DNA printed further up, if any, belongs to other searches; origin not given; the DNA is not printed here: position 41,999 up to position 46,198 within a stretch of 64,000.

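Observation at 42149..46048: Single 1299-aa polypeptide fusing an LsrK-like FGGY kinase, a D-2-hydroxyacid dehydrogenase, an SCP2 domain and a class II aldolase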

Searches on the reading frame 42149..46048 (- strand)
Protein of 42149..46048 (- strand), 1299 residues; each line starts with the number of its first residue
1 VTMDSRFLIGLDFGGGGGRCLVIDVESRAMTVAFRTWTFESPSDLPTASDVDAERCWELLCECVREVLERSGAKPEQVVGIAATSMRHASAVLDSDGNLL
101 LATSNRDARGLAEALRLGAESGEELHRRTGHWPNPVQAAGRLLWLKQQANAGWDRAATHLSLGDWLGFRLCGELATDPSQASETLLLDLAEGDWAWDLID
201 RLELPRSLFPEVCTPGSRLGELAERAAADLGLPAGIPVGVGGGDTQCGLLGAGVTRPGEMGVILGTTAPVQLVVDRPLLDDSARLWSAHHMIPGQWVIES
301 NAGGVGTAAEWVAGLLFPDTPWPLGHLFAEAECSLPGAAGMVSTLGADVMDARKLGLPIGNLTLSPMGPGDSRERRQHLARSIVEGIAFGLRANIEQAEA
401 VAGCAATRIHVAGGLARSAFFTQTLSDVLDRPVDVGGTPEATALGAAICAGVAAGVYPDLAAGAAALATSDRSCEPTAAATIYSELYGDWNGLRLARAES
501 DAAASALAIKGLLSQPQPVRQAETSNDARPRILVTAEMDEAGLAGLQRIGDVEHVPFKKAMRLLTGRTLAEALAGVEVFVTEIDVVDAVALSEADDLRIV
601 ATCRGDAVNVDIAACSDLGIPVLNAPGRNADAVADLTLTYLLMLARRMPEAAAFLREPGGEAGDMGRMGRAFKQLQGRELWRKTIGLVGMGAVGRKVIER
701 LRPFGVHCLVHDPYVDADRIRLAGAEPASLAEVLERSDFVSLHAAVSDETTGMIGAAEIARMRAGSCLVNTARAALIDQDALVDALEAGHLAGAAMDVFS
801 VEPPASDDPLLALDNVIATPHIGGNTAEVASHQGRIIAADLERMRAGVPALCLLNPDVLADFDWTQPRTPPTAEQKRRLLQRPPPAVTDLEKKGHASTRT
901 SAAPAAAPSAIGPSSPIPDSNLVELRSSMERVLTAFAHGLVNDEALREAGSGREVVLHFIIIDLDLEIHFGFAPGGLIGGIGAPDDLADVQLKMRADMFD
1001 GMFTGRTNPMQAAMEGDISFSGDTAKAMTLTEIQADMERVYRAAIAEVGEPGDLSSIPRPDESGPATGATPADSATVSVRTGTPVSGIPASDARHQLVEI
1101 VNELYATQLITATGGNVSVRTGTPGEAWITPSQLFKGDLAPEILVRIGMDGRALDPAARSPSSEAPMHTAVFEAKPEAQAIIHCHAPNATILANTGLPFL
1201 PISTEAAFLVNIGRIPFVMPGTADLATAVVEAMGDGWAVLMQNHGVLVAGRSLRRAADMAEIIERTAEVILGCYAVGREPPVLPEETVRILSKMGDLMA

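Call 4: search_protein_families(library=pfam, proteins=[window:42149-46048:-], max_evalue=0.01)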
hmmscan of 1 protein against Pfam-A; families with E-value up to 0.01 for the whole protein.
window:42149-46048:- (1299 aa): 7 families
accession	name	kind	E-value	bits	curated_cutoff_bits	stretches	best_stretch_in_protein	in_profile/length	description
PF02826.25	2-Hacid_dh_C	-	1.6e-52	177.9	25.1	1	639-823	2-178/178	D-isomer specific 2-hydroxyacid dehydrogenase, NAD binding domain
PF00596.27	Aldolase_II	-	9.5e-44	149.9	22.2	1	1096-1270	2-182/183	Class II Aldolase and Adducin N-terminal domain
PF00370.27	FGGY_N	-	8.6e-38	130.7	28.8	1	8-251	2-245/245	FGGY family of carbohydrate kinases, N-terminal domain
PF02782.22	FGGY_C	-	1.1e-20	74.8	27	1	365-454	110-198/198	FGGY family of carbohydrate kinases, C-terminal domain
PF00389.36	2-Hacid_dh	-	4.3e-12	46.3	24.6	1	533-843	2-122/134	D-isomer specific 2-hydroxyacid dehydrogenase, catalytic domain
PF02036.22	SCP2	-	2.4e-09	37.9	21.3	1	955-1033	21-99/101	SCP-2 sterol transfer family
PF14864.11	Alkyl_sulf_C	-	0.0027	18.4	27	1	952-1036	31-115/125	Alkyl sulfatase C-terminal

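Call 5: search_protein_families(library=ncbifam, proteins=[window:42149-46048:-], max_evalue=0.01)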
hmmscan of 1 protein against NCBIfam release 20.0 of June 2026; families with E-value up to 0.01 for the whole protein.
window:42149-46048:- (1299 aa): 63 families (the best 25 are shown)
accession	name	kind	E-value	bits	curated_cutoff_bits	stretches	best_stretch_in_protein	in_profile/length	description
NF008187.0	PRK10939.1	equivalog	9.6e-78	262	528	1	5-491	3-497/521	autoinducer-2 kinase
TIGR01327.1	PGDH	equivalog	1.1e-60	205.9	454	1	532-850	2-306/525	phosphoglycerate dehydrogenase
NF009714.1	PRK13243.1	equivalog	5.9e-59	200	455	1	529-859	2-327/332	glyoxylate reductase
TIGR01312.1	XylB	equivalog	3.3e-57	194.1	380.25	1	9-490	1-476/481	xylulokinase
NF005069.0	PRK06487.1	equivalog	1.3e-48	165.7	448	1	567-829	40-295/320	2-hydroxyacid dehydrogenase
NF008759.0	PRK11790.1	equivalog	1.3e-46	159.2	404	1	562-843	41-315/410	phosphoglycerate dehydrogenase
NF011938.0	PRK15409.1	equivalog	9.2e-38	130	492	1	564-830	34-294/324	glyoxylate/hydroxypyruvate reductase GhrB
TIGR01311.1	glycerol_kin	equivalog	8e-37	126.7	590.35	2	7-266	2-264/496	glycerol kinase GlpK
NF041369.1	Dhydh_Halo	equivalog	1.1e-36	126.7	400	1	595-847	54-297/305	D-2-hydroxyacid dehydrogenase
NF003154.0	PRK04123.1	equivalog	3.2e-36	125.2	428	2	376-494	414-534/554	ribulokinase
NF000492.1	vanH_gen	exception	3.1e-34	118.5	540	1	589-801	60-254/312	D-lactate dehydrogenase VanH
TIGR02628.1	fuculo_kin_coli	equivalog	4.6e-34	118.2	470.9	1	12-476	7-464/465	L-fuculokinase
NF000756.0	PRK00047.1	subfamily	4.7e-34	117.5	498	2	3-267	2-269/502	glycerol kinase GlpK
NF005750.0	PRK07574.1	equivalog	2.3e-33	115.8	329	1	592-829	110-341/386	NAD-dependent formate dehydrogenase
NF001309.0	PRK00257.1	equivalog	6.2e-33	114.3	434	2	672-837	106-270/379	4-phosphoerythronate dehydrogenase PdxB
NF005302.0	PRK06833.1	equivalog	1e-27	97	264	1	1092-1292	5-204/214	L-fuculose-phosphate aldolase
NF005123.0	PRK06557.1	subfamily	6.3e-26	91.4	251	1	1092-1289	11-210/223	L-ribulose-5-phosphate 4-epimerase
NF053831.1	RU1PAldHalo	equivalog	7.8e-26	90.8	300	1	1092-1289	4-197/208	ribulose-1-phosphate aldolase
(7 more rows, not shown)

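Call 9: find_homologous_proteins(query=window:42149-46048:-, max_evalue=1e-20)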
Query window:42149-46048:- (1299 aa): 423 proteins with E <= 1e-20 among 8000 candidates; the best 120 are listed.
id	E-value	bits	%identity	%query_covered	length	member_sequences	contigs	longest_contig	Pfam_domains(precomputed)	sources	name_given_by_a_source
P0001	0.0e+0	2875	100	100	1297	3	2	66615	PF00370.28,PF00596.28,PF02782.23,PF00389.37,PF02826.26,PF02036.23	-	-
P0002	0.0e+0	2597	91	100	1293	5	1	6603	PF00370.28,PF00596.28,PF02782.23,PF00389.37,PF02826.26,PF02036.23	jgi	jgi:sugar (pentulose or hexulose) kinase/phosphoglycerate dehydrogenase-like enzyme/ribulose-5-phosp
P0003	0.0e+0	2494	87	100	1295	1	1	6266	PF00370.28,PF00596.28,PF02782.23,PF00389.37,PF02826.26,PF02036.23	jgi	jgi:autoinducer 2 (AI-2) kinase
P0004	0.0e+0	2438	85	100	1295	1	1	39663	PF00370.28,PF00596.28,PF02782.23,PF00389.37,PF02826.26,PF02036.23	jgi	-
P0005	0.0e+0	2389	84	100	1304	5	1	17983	PF00370.28,PF00596.28,PF02782.23,PF00389.37,PF02826.26,PF02036.23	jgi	jgi:sugar (pentulose or hexulose) kinase/phosphoglycerate dehydrogenase-like enzyme/ribulose-5-phosp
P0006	0.0e+0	2000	71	100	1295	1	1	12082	PF00370.28,PF14864.12,PF00596.28,PF02782.23,PF00389.37,PF02826.26,PF02036.23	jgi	jgi:autoinducer 2 (AI-2) kinase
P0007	0.0e+0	1999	70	99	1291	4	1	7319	PF00370.28,PF00596.28,PF02782.23,PF00389.37,PF02826.26,PF02036.23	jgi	-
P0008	0.0e+0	1991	72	97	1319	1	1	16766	PF00370.28,PF00596.28,PF02782.23,PF00389.37,PF02826.26,PF02036.23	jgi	-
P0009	0.0e+0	1976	70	99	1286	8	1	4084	PF00370.28,PF00596.28,PF02782.23,PF00389.37,PF02826.26,PF02036.23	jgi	jgi:autoinducer 2 (AI-2) kinase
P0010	0.0e+0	1974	69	100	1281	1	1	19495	PF00370.28,PF00596.28,PF02782.23,PF00389.37,PF02826.26,PF02036.23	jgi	jgi:autoinducer 2 (AI-2) kinase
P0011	0.0e+0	1958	69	100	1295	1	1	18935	PF00370.28,PF00596.28,PF02782.23,PF00389.37,PF02826.26,PF02036.23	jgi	-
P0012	0.0e+0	1936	70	100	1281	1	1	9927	PF00370.28,PF14864.12,PF00596.28,PF02782.23,PF00389.37,PF02826.26,PF02036.23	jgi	jgi:autoinducer 2 (AI-2) kinase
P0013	0.0e+0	1917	68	99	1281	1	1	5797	PF00370.28,PF14864.12,PF00596.28,PF02782.23,PF00389.37,PF02826.26,PF02036.23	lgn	-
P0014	0.0e+0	1912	68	98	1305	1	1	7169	PF00370.28,PF14864.12,PF00596.28,PF02782.23,PF00389.37,PF02826.26,PF02036.23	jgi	jgi:autoinducer 2 (AI-2) kinase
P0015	0.0e+0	1837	67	100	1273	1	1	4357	PF00370.28,PF00596.28,PF02782.23,PF00389.37,PF02826.26,PF02036.23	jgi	jgi:autoinducer 2 (AI-2) kinase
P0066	0.0e+0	1487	55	100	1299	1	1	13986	PF00370.28,PF00596.28,PF02782.23,PF00389.37,PF02826.26,PF02036.23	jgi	jgi:sugar (pentulose or hexulose) kinase/phosphoglycerate dehydrogenase-like enzyme/ribulose-5-phosp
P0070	0.0e+0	1483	55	100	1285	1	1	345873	PF00370.28,PF00596.28,PF02782.23,PF00389.37,PF02826.26,PF02036.23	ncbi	-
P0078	0.0e+0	1464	56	99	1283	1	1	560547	PF00370.28,PF14864.12,PF00596.28,PF02782.23,PF00389.37,PF02826.26,PF02036.23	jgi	-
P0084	0.0e+0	1454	54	99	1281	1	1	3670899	PF00370.28,PF00596.28,PF02782.23,PF00389.37,PF02826.26,PF02036.23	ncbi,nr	ncbi:MAG: class II aldolase/adducin family protein [Deltaproteobacteria bacterium]|nr:MAG: class II 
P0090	0.0e+0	1432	54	100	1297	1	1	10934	PF00370.28,PF14864.12,PF00596.28,PF02782.23,PF00670.28,PF03446.22,PF00389.37,PF02826.26,PF02036.23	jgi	jgi:autoinducer 2 (AI-2) kinase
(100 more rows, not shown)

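Call 12: find_encoding_contigs(protein=P0084, flank=10000, max_places=2)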
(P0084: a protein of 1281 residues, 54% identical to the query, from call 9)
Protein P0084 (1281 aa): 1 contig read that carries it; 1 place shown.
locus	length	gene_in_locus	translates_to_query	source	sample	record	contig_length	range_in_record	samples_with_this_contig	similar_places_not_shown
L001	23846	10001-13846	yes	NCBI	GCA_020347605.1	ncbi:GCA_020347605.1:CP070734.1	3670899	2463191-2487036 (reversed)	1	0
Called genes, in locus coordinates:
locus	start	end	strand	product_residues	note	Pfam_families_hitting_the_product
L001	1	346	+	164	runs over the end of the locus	-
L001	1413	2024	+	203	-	PF00462:Glutaredoxin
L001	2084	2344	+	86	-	PF01722:BolA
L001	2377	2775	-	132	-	PF10825:DUF2752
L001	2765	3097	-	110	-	PF14018:DUF4234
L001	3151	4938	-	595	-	PF19291:TREH_N, PF00723:Glyco_hydro_15, PF22422:MGH1-like_GH (faint)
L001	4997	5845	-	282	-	PF04909:Amidohydro_2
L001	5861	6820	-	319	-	PF00355:Rieske, PF19298:KshA_C, PF19112:VanA_C (faint)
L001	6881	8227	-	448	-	PF07690:MFS_1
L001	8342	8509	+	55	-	-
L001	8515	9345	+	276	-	PF00106:adh_short, PF01370:Epimerase (weak), PF08659:KR, PF23441:SDR (weak), PF13561:adh_short_C2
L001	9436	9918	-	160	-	PF01575:MaoC_dehydratas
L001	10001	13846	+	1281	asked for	PF00370:FGGY_N, PF02782:FGGY_C, PF00389:2-Hacid_dh, PF02826:2-Hacid_dh_C, PF02036:SCP2, PF00596:Aldolase_II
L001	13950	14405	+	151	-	PF00571:CBS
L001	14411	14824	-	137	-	PF13441:Gly-zipper_YMGG (weak)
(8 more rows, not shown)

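Call 13: find_encoding_contigs(protein=P0078, flank=10000, max_places=2)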
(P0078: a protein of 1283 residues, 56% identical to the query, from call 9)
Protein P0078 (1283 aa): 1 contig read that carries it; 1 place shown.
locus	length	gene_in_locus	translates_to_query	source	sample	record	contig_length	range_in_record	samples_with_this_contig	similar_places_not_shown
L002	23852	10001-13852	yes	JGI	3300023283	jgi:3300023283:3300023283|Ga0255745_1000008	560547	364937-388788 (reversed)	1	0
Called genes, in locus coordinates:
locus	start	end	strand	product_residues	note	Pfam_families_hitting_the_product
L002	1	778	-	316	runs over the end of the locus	PF13483:Lactamase_B_3, PF12706:Lactamase_B_2 (weak)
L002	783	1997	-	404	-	PF00067:p450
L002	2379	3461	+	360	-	PF11583:AurF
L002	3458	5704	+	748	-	PF00512:HisKA, PF02518:HATPase_c, PF00072:Response_reg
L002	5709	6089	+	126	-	PF00072:Response_reg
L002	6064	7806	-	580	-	PF00512:HisKA, PF00072:Response_reg, PF00211:Guanylate_cyc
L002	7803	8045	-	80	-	-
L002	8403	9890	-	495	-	PF00884:Sulfatase, PF01663:Phosphodiest, PF16347:SGSH_C (faint)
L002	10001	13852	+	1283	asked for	PF00370:FGGY_N, PF02782:FGGY_C, PF00389:2-Hacid_dh, PF02826:2-Hacid_dh_C, PF02036:SCP2, PF14864:Alkyl_sulf_C (weak), PF00596:Aldolase_II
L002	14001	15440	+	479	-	PF00069:Pkinase, PF03109:ABC1 (faint), PF07714:PK_Tyr_Ser-Thr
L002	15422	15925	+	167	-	-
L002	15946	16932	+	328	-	PF01545:Cation_efflux, PF16916:ZT_dimer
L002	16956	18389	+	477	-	PF00224:PK, PF02887:PK_C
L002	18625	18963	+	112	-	PF00543:P-II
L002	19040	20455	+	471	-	PF03951:Gln-synt_N, PF00120:Gln-synt_C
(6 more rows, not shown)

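Call 14: find_encoding_contigs(protein=P0070, flank=10000, max_places=2)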
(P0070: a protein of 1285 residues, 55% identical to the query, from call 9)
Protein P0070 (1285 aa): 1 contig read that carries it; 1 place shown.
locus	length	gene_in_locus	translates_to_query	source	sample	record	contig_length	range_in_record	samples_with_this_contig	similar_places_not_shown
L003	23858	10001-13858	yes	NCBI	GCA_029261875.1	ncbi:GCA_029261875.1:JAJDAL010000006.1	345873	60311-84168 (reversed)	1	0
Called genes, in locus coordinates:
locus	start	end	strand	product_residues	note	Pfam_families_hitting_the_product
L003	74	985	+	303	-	PF01218:Coprogen_oxidas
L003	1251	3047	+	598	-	-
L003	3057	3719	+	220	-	PF07638:Sigma70_ECF (faint), PF04542:Sigma70_r2 (weak), PF08281:Sigma70_r4_2, PF04545:Sigma70_r4 (faint)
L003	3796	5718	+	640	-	PF00069:Pkinase, PF07714:PK_Tyr_Ser-Thr, PF01636:APH (faint), PF04536:TPM_phosphatase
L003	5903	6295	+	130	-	PF01124:MAPEG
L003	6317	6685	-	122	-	PF07238:PilZ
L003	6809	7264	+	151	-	PF01796:OB_ChsH2_C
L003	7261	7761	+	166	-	PF12172:zf-ChsH2, PF01796:OB_ChsH2_C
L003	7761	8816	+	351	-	PF00108:Thiolase_N (weak), PF22691:Thiolase_C_1 (faint)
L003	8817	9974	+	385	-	PF00108:Thiolase_N (weak), PF22691:Thiolase_C_1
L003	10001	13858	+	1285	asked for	PF00370:FGGY_N, PF02782:FGGY_C, PF00389:2-Hacid_dh, PF02826:2-Hacid_dh_C, PF02036:SCP2, PF00596:Aldolase_II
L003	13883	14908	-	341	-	PF00970:FAD_binding_6, PF00175:NAD_binding_1, PF08030:NAD_binding_6 (weak), PF00111:Fer2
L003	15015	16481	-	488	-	-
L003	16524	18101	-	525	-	PF00501:AMP-binding, PF13193:AMP-binding_C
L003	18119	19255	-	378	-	PF02771:Acyl-CoA_dh_N, PF02770:Acyl-CoA_dh_M (weak), PF00441:Acyl-CoA_dh_1, PF08028:Acyl-CoA_dh_2 (weak)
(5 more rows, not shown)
